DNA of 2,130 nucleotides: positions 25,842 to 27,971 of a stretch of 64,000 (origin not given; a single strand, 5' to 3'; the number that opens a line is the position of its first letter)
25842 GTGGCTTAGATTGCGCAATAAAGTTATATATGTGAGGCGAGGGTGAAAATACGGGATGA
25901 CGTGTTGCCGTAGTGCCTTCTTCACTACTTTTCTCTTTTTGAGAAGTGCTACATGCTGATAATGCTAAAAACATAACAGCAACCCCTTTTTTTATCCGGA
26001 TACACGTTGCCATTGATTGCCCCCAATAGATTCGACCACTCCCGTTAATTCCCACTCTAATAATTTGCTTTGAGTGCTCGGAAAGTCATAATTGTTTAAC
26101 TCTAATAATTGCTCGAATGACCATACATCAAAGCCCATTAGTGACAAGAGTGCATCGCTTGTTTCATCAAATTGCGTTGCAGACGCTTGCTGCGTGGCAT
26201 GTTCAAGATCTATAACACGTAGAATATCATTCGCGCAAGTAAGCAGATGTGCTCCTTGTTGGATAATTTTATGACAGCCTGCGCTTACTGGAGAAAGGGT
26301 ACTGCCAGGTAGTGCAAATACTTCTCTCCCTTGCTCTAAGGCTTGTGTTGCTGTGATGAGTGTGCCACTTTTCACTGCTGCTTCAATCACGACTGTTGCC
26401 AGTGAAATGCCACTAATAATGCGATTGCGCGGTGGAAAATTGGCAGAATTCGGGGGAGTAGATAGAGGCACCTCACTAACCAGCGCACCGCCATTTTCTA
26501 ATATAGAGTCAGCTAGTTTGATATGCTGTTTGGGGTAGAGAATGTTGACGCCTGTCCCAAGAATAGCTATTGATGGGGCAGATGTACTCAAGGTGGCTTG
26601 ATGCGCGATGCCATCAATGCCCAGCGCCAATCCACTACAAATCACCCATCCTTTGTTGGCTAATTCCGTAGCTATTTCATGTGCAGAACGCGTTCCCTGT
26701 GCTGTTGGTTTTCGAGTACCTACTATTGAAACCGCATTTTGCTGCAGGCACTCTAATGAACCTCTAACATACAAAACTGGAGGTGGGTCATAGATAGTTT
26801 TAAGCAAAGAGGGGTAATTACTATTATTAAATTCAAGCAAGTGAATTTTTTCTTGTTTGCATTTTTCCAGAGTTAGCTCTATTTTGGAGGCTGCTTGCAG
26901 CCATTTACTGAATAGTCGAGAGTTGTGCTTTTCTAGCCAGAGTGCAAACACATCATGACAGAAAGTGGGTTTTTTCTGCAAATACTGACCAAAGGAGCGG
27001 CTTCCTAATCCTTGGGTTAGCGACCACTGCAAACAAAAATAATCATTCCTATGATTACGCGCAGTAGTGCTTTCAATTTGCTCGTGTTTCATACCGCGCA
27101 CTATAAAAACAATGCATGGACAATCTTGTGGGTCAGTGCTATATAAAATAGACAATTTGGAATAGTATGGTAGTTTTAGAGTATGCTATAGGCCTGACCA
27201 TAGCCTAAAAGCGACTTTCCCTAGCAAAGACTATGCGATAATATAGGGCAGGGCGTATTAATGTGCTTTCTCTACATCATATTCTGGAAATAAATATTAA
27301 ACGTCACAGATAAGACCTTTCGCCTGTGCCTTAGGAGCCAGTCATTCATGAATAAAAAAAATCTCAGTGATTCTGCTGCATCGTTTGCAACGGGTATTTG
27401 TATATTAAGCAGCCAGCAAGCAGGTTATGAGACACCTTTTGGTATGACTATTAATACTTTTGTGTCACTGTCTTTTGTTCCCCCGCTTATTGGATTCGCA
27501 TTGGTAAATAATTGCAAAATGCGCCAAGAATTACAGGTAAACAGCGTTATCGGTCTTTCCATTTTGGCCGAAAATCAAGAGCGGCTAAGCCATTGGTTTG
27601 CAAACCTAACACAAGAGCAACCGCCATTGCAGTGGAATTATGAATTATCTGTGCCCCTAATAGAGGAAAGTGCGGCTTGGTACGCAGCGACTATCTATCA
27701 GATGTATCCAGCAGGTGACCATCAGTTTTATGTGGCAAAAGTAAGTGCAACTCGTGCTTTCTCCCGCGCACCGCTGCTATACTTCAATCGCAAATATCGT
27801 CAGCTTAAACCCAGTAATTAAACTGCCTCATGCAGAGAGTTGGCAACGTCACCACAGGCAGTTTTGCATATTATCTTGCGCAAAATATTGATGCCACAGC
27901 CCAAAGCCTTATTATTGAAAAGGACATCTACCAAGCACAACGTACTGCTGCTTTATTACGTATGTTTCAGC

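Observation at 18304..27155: A dprA-headed, minimal secretin/ATPase/platform/pseudopilin operon: a candidate competence-linked type II secretion or type IV pilus-like machine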

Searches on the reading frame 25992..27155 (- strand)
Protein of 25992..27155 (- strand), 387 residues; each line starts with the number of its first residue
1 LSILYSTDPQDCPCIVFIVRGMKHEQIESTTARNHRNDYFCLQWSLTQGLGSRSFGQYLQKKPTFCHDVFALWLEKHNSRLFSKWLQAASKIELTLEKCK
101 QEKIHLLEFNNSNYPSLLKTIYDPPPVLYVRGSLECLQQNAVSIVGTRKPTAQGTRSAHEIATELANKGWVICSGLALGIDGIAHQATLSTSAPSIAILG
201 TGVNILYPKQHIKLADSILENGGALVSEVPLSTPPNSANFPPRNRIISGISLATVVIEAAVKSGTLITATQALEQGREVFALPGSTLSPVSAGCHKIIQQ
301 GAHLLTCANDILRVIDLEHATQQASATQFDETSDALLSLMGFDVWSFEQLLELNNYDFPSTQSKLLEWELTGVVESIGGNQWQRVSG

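Call 3: search_protein_families(library=pfam, proteins=[window:25992-27155:-], max_evalue=0.1)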
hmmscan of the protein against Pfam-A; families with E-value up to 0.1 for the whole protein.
window:25992-27155:- (387 aa): 3 families
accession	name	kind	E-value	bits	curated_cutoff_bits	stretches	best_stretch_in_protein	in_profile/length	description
PF02481.21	DNA_processg_A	-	2.2e-77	259.4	29.6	1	99-306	2-211/212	DNA recombination-mediator protein A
PF17782.7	DprA_WH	-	6.7e-05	23.3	22.9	1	323-380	4-61/61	DprA winged helix domain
PF18306.6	LDcluster4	-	0.00012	22.2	26.3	1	141-283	3-124/151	SLOG cluster4 family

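Call 4: search_protein_families(library=ncbifam, proteins=[window:25992-27155:-], max_evalue=0.1)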
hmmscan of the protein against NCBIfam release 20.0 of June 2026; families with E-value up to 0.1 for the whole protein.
window:25992-27155:- (387 aa): 2 families
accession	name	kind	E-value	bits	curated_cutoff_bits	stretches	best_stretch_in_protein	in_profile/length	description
NF008007.0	PRK10736.1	equivalog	2.1e-82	277.3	495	1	78-379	48-356/374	DNA-protecting protein DprA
TIGR00732.1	dprA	equivalog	2.7e-78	262.1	191.15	1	98-313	3-218/220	DNA-processing protein DprA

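Call 5: list_cluster_members(proteins=[window:25992-27155:-, window:24562-26055:-, window:22844-24403:-, window:21832-22851:-, window:21029-21835:-, window:20620-21024:-, window:20301-20612:-, window:19088-20308:-, window:18304-19065:-, window:27830-31246:+])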
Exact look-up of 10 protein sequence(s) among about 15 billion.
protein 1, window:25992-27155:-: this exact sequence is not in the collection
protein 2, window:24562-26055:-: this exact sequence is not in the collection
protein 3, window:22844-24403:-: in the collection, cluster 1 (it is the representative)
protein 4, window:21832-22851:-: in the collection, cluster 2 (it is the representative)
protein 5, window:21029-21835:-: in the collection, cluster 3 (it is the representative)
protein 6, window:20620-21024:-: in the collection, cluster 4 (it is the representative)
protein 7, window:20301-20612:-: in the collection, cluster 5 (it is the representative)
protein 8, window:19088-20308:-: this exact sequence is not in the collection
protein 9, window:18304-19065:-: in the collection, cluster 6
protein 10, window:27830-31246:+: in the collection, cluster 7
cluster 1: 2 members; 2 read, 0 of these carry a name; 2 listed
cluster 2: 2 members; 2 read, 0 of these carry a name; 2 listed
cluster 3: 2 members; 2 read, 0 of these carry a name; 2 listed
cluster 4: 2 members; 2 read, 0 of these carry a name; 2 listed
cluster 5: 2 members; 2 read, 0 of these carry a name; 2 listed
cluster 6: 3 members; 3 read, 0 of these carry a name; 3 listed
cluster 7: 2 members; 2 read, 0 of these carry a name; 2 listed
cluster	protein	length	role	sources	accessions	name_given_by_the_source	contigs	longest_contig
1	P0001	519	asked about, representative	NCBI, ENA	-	-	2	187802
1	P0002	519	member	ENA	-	-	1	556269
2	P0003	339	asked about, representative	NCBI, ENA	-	-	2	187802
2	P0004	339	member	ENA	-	-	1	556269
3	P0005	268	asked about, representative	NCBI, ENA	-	-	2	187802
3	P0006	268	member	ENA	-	-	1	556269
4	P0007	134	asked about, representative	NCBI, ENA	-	-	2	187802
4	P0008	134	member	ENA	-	-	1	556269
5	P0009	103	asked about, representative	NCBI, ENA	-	-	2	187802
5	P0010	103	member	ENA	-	-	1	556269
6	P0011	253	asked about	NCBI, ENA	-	-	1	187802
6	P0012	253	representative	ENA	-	-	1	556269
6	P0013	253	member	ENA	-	-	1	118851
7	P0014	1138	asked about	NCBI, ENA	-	-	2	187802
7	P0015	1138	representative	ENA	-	-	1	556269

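Call 7: find_encoding_contigs(protein=P0005, flank=10000, max_places=6)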
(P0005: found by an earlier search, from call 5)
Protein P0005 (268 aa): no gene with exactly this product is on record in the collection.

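Call 13: find_homologous_proteins(query=P0001, max_evalue=1e-30)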
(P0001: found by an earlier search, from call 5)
Query P0001 (519 aa): 7874 proteins with E <= 1e-30 among 8000 candidates; the best 120 are listed.
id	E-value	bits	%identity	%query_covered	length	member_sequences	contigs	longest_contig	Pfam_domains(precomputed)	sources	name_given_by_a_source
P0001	0.0e+0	1175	100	100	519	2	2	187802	PF13173.13,PF00437.27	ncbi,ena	-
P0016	4.7e-113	397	42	98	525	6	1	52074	PF00437.27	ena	-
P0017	2.3e-105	372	41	98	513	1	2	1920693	PF00437.27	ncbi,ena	-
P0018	1.2e-84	303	37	93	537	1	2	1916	PF00437.27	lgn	-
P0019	5.0e-83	298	35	99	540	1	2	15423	PF05157.21,PF00437.27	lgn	-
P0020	6.8e-78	281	42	66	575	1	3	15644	PF05157.21,PF00437.27,PF13604.13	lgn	-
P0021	2.3e-77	279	40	69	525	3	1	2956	PF05157.21,PF00437.27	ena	-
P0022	4.9e-77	278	33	92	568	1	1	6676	PF05157.21,PF00437.27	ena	-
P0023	1.0e-76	277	34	95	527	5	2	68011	PF05157.21,PF00437.27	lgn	-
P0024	5.5e-75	271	31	94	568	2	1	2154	PF13173.13,PF05157.21,PF00437.27,PF13401.13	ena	-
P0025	5.3e-74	268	32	97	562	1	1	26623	PF05157.21,PF00437.27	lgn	-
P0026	5.6e-74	268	32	97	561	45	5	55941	PF05157.21,PF00437.27,PF13191.13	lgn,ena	-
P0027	7.2e-74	268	36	93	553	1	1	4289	PF05157.21,PF00437.27,PF20720.4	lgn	-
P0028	8.6e-74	267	36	75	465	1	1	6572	PF00437.27,PF22341.2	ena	-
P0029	2.2e-73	266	34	89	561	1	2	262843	PF05157.21,PF00437.27,PF13401.13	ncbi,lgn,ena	-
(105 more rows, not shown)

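Call 15: find_encoding_contigs(protein=P0017, flank=10000, max_places=3)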
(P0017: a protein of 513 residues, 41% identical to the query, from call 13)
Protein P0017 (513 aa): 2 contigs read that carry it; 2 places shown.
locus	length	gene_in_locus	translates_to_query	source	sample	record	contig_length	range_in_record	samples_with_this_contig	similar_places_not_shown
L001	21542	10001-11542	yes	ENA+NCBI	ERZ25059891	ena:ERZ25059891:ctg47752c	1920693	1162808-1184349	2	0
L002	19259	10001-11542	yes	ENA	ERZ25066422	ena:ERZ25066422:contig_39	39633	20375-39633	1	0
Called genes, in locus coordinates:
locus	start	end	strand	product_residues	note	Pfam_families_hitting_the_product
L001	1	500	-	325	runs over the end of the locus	PF13599:Pentapeptide_4 (faint), PF00805:Pentapeptide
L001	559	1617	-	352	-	PF13599:Pentapeptide_4 (weak), PF00805:Pentapeptide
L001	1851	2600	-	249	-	PF01925:TauE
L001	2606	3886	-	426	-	PF01979:Amidohydro_1, PF12890:DHOase, PF07969:Amidohydro_3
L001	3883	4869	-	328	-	PF02729:OTCace_N, PF00185:OTCace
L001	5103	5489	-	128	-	PF03652:RuvX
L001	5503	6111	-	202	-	PF02622:DUF179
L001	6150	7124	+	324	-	PF00753:Lactamase_B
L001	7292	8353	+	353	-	PF02481:DNA_processg_A, PF17782:WHD_DprA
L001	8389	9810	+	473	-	PF00263:Secretin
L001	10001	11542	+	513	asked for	PF00437:T2SSE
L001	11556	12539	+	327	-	PF00482:T2SSF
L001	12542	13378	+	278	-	-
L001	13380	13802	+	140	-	-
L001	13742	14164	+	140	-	-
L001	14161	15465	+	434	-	-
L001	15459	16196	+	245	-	-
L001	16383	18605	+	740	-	PF00390:malic, PF01262:AlaDh_PNT_C (faint), PF03949:Malic_M, PF01515:PTA_PTB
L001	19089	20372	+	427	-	PF05201:GlutR_N, PF01488:Shikimate_DH, PF00745:GlutR_dimer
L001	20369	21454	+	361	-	PF03462:PCRF, PF00472:RF-1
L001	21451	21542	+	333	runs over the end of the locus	PF02424:ApbE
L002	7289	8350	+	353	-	PF02481:DNA_processg_A, PF17782:WHD_DprA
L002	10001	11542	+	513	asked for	PF00437:T2SSE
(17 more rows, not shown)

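Call 16: find_encoding_contigs(protein=P0016, flank=10000, max_places=3)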
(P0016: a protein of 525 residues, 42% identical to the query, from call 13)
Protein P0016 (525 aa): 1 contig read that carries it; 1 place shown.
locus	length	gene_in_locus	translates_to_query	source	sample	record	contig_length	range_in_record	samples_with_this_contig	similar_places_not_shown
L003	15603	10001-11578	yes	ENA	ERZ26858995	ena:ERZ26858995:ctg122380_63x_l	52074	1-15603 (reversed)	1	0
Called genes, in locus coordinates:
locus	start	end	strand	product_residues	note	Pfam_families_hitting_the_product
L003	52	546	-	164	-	PF13302:Acetyltransf_3 (weak), PF13420:Acetyltransf_4 (weak), PF00583:Acetyltransf_1, PF13673:Acetyltransf_10, PF08445:FR47, PF13508:Acetyltransf_7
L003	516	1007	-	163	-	PF03603:DNA_III_psi (faint)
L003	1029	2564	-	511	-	PF00682:HMGL-like, PF22617:HCS_D2, PF08502:LeuA_dimer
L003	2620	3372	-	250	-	PF01066:CDP-OH_P_transf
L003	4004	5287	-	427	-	PF01979:Amidohydro_1, PF12890:DHOase, PF07969:Amidohydro_3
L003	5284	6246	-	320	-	PF02729:OTCace_N, PF00185:OTCace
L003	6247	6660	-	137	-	PF03652:RuvX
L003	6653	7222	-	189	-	PF02622:DUF179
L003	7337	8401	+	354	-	PF02481:DNA_processg_A, PF17782:WHD_DprA (weak)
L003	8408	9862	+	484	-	PF00263:Secretin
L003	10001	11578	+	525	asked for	PF00437:T2SSE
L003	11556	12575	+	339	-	PF00482:T2SSF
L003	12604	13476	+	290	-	-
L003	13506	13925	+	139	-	-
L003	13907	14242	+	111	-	-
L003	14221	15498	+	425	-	-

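Call 17: find_encoding_contigs(protein=P0001, flank=10000, max_places=3)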
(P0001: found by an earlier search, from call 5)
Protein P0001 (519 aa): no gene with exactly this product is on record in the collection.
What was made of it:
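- Tried and rejected: Lookups of the window's own contig failed (calls 7, 17), so I could not check the rest of the genome for comEC, pilD, a second dprA or other pili.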

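Call 59: search_protein_representatives(alignment_id=A9)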
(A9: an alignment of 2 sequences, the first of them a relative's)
Query: 2 sequences, 298 profile positions. Proteins with E-value up to 0.001 (for the whole library): 3; up to 1e-10: 3; up to 1e-30: 2. The best 3 are listed.
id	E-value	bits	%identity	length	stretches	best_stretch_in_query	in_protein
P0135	1.5e-149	513.9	-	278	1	2-298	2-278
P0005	3.6e-140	483.1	-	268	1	1-298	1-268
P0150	1.8e-19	86.8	-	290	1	19-293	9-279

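Call 67: predict_structure(alignment_id=A12)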
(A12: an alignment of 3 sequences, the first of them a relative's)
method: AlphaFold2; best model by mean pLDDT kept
length: 268 residues; sequences in the alignment: 3
mean_pLDDT: 44.7   pTM: 0.32
mean pLDDT of the five models: 44.7, 43.7, 43.3, 40.7, 40.6
residues with pLDDT >= 90: 0; 70-90: 37; 50-70: 50; < 50: 181
segments of 3 or more residues with pLDDT < 50: 1-78, 80-89, 91-130, 140-143, 145-176, 246-257
pLDDT, mean of each block of 10 residues (from residue 1): 23 24 23 27 37 28 35 43 45 39 24 26 40 50 45 37 26 45 76 78 66 66 70 80 54 46 56
secondary structure, 60 per line:
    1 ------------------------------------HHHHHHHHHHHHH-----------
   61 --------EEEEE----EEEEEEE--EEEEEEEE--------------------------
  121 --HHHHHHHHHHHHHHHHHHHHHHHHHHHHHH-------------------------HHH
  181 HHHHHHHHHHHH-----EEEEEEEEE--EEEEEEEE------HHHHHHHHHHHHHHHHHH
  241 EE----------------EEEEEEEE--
elements in order: H37-49 E69-73 E78-84 E87-94 H123-152 H178-192 E198-206 E209-216 H223-240 E259-266
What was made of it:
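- The N-terminal part of p268 could not be modelled (call 67).
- Tried and rejected: It found only its own three representatives (call 59), so no deep MSA was possible and the N-terminal half of the AF2 model is unusable (call 67).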

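Call 95: search_protein_families(library=ncbifam, proteins=[L001:10001-10450:+, L003:10001-10450:+], max_evalue=1)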
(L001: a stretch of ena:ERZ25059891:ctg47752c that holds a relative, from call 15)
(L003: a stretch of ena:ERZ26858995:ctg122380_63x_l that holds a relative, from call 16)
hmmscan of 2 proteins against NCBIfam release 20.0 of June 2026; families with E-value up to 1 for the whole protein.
L001:10001-10450:+ (150 aa): 1 family
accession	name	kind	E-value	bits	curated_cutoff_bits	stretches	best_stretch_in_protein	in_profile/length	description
TIGR02538.1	type_IV_pilB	equivalog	0.0026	16.4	675.65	1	11-129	4-122/564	type IV-A pilus assembly ATPase PilB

L003:10001-10450:+ (150 aa): 2 families
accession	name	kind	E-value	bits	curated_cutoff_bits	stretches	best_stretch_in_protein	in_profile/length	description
TIGR02538.1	type_IV_pilB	equivalog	1.7e-06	26.9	675.65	1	16-132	5-121/564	type IV-A pilus assembly ATPase PilB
NF011575.0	PRK14999.1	equivalog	0.068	12.5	424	1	90-131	136-176/241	histidine utilization repressor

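Call 97: find_encoding_contigs(protein=P0019, flank=10000, max_places=1)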
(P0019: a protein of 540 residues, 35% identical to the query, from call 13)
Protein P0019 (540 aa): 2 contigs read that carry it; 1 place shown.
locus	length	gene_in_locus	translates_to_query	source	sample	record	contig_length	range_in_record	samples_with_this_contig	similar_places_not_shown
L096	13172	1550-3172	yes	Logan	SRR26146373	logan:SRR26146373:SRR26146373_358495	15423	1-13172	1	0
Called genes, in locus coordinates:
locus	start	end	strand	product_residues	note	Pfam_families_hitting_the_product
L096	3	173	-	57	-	?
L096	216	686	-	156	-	PF00177:Ribosomal_S7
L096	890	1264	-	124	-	PF00164:Ribosom_S12_S23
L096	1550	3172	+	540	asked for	PF05157:MshEN (weak), PF00437:T2SSE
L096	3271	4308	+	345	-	PF00482:T2SSF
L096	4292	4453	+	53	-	-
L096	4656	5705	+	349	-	-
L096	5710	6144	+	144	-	-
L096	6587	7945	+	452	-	PF05896:NQRA_N, PF24836:NQRA_2nd, PF11973:NQRA_SLBB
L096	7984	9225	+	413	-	PF03116:NQR2_RnfD_RnfE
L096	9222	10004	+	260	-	PF04205:FMN_bind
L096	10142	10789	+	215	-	PF02508:Rnf-Nqr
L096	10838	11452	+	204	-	PF02508:Rnf-Nqr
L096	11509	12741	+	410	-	PF00111:Fer2, PF00970:FAD_binding_6 (weak), PF00175:NAD_binding_1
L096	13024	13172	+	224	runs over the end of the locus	PF01618:MotA_ExbB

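Call 98: find_encoding_contigs(protein=P0023, flank=10000, max_places=1)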
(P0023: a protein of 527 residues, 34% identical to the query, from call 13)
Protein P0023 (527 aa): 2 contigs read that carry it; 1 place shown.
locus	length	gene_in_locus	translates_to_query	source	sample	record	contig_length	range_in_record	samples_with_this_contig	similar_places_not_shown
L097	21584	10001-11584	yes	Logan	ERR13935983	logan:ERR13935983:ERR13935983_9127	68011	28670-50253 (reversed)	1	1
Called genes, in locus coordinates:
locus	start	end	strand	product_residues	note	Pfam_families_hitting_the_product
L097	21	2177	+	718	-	-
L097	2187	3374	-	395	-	PF00712:DNA_pol3_beta, PF02767:DNA_pol3_beta_2, PF02768:DNA_pol3_beta_3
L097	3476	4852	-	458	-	PF21799:MurD-like_N (faint), PF08245:Mur_ligase_M, PF02875:Mur_ligase_C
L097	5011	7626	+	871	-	PF07244:POTRA, PF08478:POTRA_1 (faint), PF07244:POTRA, PF01103:Omp85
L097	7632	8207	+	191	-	PF03938:OmpH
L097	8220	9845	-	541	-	PF01921:tRNA-synt_1f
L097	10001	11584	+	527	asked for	PF05157:MshEN (weak), PF00437:T2SSE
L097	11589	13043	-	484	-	PF02386:TrkH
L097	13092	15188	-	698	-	PF03030:H_PPase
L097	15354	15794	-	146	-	PF00436:SSB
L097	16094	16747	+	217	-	-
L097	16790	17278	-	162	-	PF00075:RNase_H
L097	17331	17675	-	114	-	-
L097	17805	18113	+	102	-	PF02325:CCB3_YggT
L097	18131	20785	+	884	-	PF00133:tRNA-synt_1, PF13603:tRNA-synt_1_2 (faint), PF09334:tRNA-synt_1g (weak), PF08264:Anticodon_1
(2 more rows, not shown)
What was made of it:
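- Tried and rejected: The slightly closer hits P0019 and P0023 come from unrelated loci (calls 97, 98).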

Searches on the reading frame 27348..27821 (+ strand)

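Call 8: search_protein_families(library=pfam, proteins=[window:27348-27821:+], max_evalue=0.001)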
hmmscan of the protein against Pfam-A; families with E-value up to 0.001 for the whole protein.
window:27348-27821:+ (157 aa): 1 family
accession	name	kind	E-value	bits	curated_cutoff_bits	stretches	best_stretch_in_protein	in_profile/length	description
PF01613.24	Flavin_Reduct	-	3.5e-26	92.6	27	1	12-153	3-152/153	Flavin reductase like domain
